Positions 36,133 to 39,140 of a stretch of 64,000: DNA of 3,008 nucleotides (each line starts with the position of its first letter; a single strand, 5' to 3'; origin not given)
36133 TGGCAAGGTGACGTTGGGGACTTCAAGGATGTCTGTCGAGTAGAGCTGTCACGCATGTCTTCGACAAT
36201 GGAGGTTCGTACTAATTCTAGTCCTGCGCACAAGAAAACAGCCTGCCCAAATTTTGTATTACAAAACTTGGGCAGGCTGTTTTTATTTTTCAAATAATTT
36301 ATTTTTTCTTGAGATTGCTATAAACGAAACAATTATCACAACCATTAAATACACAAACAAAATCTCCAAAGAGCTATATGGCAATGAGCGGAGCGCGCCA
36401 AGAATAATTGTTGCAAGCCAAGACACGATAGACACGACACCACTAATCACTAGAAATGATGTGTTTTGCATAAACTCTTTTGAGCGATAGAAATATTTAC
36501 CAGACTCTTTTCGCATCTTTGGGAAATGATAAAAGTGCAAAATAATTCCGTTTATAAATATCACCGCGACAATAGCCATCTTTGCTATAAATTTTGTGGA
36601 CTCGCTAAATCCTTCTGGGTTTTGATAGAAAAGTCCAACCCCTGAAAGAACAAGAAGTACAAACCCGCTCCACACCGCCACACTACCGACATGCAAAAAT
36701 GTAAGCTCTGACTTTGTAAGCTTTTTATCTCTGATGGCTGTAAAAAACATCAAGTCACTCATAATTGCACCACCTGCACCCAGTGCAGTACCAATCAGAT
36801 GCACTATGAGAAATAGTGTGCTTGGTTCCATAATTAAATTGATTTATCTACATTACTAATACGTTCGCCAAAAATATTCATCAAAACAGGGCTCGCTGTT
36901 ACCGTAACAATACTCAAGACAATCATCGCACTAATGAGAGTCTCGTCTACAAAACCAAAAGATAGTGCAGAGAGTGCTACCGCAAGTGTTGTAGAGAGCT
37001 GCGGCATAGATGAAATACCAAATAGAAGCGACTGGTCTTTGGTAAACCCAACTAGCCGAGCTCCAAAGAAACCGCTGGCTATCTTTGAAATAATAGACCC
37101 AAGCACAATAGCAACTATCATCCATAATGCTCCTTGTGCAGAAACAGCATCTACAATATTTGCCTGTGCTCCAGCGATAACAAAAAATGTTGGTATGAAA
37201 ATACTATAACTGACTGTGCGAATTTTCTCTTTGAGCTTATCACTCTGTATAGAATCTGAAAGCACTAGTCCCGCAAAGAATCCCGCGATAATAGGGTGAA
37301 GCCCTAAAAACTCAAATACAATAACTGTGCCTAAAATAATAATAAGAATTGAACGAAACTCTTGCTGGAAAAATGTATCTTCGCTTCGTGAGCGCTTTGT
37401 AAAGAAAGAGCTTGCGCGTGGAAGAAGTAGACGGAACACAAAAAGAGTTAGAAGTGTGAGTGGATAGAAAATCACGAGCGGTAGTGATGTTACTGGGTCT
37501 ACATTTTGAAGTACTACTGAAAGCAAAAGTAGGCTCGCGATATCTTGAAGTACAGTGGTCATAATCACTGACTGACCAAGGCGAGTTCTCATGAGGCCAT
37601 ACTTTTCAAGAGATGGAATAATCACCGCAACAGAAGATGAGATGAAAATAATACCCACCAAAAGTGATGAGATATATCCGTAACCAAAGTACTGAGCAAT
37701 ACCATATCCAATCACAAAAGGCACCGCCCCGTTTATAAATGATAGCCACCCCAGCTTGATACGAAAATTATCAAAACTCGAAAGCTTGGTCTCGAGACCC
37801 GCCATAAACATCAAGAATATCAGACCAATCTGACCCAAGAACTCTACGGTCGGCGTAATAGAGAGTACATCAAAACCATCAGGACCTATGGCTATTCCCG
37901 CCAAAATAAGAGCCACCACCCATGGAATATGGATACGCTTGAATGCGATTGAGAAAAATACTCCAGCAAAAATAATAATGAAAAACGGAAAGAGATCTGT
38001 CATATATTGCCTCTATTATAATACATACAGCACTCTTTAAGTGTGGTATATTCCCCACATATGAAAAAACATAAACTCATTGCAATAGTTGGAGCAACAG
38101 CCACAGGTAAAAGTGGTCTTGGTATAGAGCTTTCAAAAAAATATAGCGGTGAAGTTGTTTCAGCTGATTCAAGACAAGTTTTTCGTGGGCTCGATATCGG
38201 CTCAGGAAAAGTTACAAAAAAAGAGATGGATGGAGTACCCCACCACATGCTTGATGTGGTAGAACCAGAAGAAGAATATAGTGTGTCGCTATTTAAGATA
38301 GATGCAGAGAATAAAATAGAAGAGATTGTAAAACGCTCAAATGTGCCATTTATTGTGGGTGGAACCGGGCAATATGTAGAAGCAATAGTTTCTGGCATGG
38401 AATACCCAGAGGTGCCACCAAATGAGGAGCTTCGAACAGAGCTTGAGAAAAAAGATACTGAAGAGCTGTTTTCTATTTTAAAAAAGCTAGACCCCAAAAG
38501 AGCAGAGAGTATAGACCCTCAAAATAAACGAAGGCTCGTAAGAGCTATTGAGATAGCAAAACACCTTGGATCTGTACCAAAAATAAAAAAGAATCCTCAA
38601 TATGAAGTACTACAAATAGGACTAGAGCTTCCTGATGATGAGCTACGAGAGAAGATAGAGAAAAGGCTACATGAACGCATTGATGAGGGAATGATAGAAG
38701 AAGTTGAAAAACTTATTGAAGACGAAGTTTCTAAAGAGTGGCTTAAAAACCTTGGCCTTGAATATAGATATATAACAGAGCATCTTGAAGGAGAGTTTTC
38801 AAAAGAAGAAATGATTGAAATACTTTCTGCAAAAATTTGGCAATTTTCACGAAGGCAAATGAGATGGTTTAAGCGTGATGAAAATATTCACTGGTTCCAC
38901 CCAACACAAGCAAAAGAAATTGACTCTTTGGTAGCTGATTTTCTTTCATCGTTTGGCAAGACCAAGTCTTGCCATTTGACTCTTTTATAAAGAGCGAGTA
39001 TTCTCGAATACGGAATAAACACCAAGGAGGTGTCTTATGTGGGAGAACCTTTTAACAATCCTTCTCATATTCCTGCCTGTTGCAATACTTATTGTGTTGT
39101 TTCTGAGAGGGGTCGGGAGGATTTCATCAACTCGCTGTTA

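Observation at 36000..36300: Abrupt compositional boundary: about 36 kb of GC-richer, mobile and defense-laden DNA abutting AT-rich, streamlined Patescibacteria-like housekeeping genes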

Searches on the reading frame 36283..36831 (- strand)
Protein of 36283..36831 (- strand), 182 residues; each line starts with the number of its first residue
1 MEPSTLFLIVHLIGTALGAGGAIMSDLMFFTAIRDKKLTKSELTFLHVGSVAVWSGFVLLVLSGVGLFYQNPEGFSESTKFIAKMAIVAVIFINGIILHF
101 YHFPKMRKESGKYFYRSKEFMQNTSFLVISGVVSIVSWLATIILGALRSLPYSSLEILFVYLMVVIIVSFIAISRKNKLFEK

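Call 8: search_protein_families(library=pfam, proteins=[window:36283-36831:-])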
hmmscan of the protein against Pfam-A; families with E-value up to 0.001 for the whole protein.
window:36283-36831:- (182 aa): 0 families

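Call 51: search_protein_families(library=ncbifam, proteins=[L008:5069-7789:+, window:36283-36831:-], max_evalue=0.001)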
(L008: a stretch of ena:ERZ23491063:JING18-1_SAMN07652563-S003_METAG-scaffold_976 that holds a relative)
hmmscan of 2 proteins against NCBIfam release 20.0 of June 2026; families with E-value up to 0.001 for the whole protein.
L008:5069-7789:+ (906 aa): 1 family
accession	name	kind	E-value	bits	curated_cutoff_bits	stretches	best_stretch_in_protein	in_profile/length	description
TIGR04056.1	OMP_RagA_SusC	subfamily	4.3e-23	81.6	368.25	1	27-189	2-165/981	SusC/RagA family TonB-linked outer membrane protein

window:36283-36831:- (182 aa): 0 families

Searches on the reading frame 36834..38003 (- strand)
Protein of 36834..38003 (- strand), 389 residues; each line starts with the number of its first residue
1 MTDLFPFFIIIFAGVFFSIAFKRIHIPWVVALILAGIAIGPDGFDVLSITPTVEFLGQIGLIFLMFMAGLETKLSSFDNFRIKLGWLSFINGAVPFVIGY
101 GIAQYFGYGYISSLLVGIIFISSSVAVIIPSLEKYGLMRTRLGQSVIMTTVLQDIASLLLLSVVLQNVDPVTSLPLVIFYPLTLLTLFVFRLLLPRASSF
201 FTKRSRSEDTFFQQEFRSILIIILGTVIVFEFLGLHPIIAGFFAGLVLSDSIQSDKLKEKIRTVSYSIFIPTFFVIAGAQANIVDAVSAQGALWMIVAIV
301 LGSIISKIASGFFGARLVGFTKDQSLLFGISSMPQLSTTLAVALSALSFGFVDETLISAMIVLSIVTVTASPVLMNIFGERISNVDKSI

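Call 8: search_protein_families(library=pfam, proteins=[window:36834-38003:-])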
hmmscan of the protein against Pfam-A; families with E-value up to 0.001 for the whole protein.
window:36834-38003:- (389 aa): 1 family
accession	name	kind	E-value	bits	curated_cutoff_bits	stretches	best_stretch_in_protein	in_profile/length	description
PF00999.27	Na_H_Exchanger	-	2.2e-57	195.1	26.2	1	13-374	7-373/375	Sodium/hydrogen exchanger, transmembrane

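Call 15: find_encoding_contigs(protein=window:36834-38003:-, flank=10000, max_places=10)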
Protein window:36834-38003:- (389 aa): no gene with exactly this product is on record in the collection.

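Call 19: find_homologous_proteins(query=window:36834-38003:-)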
Query window:36834-38003:- (389 aa): 1349 proteins with E <= 0.001 among 8000 candidates; the best 120 are listed.
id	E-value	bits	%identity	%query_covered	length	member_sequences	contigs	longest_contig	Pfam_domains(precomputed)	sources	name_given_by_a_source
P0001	2.6e-233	792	100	100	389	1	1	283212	PF00999.27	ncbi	-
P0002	1.4e-166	572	70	99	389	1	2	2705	PF00999.27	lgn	-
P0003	1.8e-151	523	64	98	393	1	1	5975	PF00999.27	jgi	-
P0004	3.4e-150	518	64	99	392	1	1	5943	PF00999.27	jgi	jgi:Kef-type K+ transport system membrane component KefB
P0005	4.7e-150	518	63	99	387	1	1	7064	PF00999.27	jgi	jgi:Kef-type K+ transport system membrane component KefB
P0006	6.8e-150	517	63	100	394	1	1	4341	PF00999.27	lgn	-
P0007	9.3e-150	517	61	97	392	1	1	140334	PF00999.27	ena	-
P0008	2.3e-149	516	64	99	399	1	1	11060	PF00999.27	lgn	-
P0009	2.7e-149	515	64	99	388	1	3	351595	PF00999.27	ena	-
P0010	3.5e-149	515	64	98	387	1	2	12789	PF00999.27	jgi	-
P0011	4.9e-149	515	63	98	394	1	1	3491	PF00999.27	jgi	jgi:Kef-type K+ transport system membrane component KefB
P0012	5.7e-149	514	64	99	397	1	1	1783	PF00999.27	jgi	jgi:Kef-type K+ transport system membrane component KefB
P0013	7.5e-149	514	63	100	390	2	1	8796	PF00999.27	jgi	jgi:Kef-type K+ transport system membrane component KefB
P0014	8.6e-148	511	63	99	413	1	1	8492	PF00999.27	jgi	jgi:Kef-type K+ transport system membrane component KefB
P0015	1.1e-147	510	64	99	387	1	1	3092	PF00999.27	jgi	jgi:Kef-type K+ transport system membrane component KefB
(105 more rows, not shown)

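Call 44: find_encoding_contigs(protein=P0009, flank=10000, max_places=3)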
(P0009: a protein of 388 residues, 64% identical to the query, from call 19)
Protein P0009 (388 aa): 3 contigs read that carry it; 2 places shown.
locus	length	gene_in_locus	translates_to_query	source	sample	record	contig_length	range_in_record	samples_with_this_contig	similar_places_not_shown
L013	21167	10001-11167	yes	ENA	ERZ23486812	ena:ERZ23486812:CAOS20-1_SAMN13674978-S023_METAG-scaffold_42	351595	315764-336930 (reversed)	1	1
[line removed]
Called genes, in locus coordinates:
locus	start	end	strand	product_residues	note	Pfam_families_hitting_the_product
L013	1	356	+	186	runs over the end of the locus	-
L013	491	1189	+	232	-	PF05552:MS_channel_1st_1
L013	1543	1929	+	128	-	PF00410:Ribosomal_S8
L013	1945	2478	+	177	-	PF00347:Ribosomal_L6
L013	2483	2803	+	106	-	PF00861:Ribosomal_L18p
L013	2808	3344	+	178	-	PF00333:Ribosomal_S5, PF03719:Ribosomal_S5_C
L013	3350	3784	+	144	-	PF00828:Ribosomal_L27A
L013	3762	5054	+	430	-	PF00344:SecY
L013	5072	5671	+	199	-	PF00406:ADK, PF13207:AAA_17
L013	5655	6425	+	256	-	PF00557:Peptidase_M24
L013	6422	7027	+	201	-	PF00334:NDK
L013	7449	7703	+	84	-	PF09997:DUF2238 (weak)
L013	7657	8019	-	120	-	PF00453:Ribosomal_L20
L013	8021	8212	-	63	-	PF01632:Ribosomal_L35p (weak)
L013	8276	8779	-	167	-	PF05198:IF3_N, PF00707:IF3_C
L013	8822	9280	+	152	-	PF06210:DUF1003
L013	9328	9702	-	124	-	PF00072:Response_reg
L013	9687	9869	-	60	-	-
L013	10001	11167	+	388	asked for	PF00999:Na_H_Exchanger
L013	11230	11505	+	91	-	-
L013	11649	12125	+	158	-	-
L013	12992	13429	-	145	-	PF01668:SmpB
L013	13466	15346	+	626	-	-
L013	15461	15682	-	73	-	PF04070:DUF378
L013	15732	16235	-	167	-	PF03703:bPH_2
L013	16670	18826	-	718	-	PF17191:RecG_wedge, PF01336:tRNA_anti-codon, PF04851:ResIII, PF00270:DEAD, PF00271:Helicase_C, PF19833:RecG_dom3_C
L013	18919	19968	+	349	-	PF01699:Na_Ca_ex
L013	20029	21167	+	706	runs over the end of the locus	-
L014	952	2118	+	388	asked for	PF00999:Na_H_Exchanger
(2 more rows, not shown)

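Call 51: search_protein_families(library=ncbifam, proteins=[L008:5069-7789:+], max_evalue=0.001)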
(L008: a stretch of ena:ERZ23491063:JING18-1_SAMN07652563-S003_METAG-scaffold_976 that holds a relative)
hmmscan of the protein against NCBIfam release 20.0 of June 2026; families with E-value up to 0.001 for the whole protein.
L008:5069-7789:+ (906 aa): 1 family
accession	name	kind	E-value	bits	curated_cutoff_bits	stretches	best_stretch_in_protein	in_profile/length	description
TIGR04056.1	OMP_RagA_SusC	subfamily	4.3e-23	81.6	368.25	1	27-189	2-165/981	SusC/RagA family TonB-linked outer membrane protein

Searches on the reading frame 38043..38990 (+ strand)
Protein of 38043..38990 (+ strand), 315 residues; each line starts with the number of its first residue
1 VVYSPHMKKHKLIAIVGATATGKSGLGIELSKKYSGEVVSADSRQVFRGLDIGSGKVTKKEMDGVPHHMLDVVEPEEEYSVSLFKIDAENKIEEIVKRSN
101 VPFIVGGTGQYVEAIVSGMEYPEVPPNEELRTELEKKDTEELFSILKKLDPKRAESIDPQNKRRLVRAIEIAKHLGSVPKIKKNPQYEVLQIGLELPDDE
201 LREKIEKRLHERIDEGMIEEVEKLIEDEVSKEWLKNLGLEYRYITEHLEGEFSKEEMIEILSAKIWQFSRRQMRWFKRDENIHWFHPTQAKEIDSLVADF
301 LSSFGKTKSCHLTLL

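Call 8: search_protein_families(library=pfam, proteins=[window:38043-38990:+])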
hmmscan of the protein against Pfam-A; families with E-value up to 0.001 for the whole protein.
window:38043-38990:+ (315 aa): 2 families
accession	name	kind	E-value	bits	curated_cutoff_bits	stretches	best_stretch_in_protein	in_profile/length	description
PF01715.23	IPPT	-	1.8e-68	231.2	23.6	1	45-279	1-243/243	IPP transferase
PF01745.22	IPT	-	1.8e-08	34.5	20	1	11-67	2-58/233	Isopentenyl transferase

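Call 36: list_cluster_members(proteins=[window:38043-38990:+, window:41355-44045:-, window:44148-45011:-, window:51968-53257:-, window:53265-53792:-, window:58029-59060:-, window:59067-60338:-, window:60398-61438:-, window:57263-57901:-, window:39461-40135:-])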
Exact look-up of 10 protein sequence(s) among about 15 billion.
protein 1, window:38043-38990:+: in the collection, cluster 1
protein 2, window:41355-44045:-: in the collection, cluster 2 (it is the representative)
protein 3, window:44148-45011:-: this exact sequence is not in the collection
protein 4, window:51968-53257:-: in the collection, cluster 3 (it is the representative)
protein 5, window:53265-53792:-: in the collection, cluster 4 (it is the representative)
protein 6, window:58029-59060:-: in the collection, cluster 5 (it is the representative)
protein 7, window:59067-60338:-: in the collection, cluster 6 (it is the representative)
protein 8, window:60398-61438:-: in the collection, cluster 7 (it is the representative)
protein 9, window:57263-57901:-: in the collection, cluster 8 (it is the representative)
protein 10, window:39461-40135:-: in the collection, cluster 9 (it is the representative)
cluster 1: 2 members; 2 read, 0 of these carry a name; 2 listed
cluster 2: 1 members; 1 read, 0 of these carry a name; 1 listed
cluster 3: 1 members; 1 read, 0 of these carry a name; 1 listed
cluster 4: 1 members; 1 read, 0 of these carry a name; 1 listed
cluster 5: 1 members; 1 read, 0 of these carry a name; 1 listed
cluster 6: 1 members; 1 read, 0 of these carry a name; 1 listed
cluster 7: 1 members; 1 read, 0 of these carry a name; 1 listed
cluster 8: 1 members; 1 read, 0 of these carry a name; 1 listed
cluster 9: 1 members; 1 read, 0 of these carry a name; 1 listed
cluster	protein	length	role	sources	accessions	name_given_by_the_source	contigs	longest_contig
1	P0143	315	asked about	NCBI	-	-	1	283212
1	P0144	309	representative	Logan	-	-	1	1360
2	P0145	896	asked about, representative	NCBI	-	-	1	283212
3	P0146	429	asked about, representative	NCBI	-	-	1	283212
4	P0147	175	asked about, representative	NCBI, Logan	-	-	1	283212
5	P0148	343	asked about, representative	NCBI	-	-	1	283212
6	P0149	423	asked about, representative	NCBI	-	-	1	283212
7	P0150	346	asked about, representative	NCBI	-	-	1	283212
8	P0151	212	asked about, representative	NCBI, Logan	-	-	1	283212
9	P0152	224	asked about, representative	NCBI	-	-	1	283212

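Call 38: find_encoding_contigs(protein=P0151, flank=10000, max_places=6)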
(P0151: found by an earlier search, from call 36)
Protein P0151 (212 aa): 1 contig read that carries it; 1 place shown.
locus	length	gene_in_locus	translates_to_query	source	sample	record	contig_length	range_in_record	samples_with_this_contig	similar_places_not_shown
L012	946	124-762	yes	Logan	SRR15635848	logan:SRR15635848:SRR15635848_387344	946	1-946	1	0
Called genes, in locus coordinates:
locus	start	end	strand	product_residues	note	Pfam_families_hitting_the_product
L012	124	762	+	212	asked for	PF13483:Lactamase_B_3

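Call 54: find_encoding_contigs(protein=P0147, flank=10000, max_places=6)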
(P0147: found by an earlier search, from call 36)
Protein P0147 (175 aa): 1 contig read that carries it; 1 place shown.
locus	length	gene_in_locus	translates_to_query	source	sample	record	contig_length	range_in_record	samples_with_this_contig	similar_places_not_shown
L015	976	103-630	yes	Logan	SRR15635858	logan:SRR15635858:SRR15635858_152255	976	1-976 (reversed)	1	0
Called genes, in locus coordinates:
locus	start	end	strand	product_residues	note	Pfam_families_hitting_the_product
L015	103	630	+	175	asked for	PF13489:Methyltransf_23 (weak), PF01135:PCMT, PF01209:Ubie_methyltran, PF05175:MTS, PF13847:Methyltransf_31, PF08241:Methyltransf_11, PF08242:Methyltransf_12, PF13649:Methyltransf_25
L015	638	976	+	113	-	?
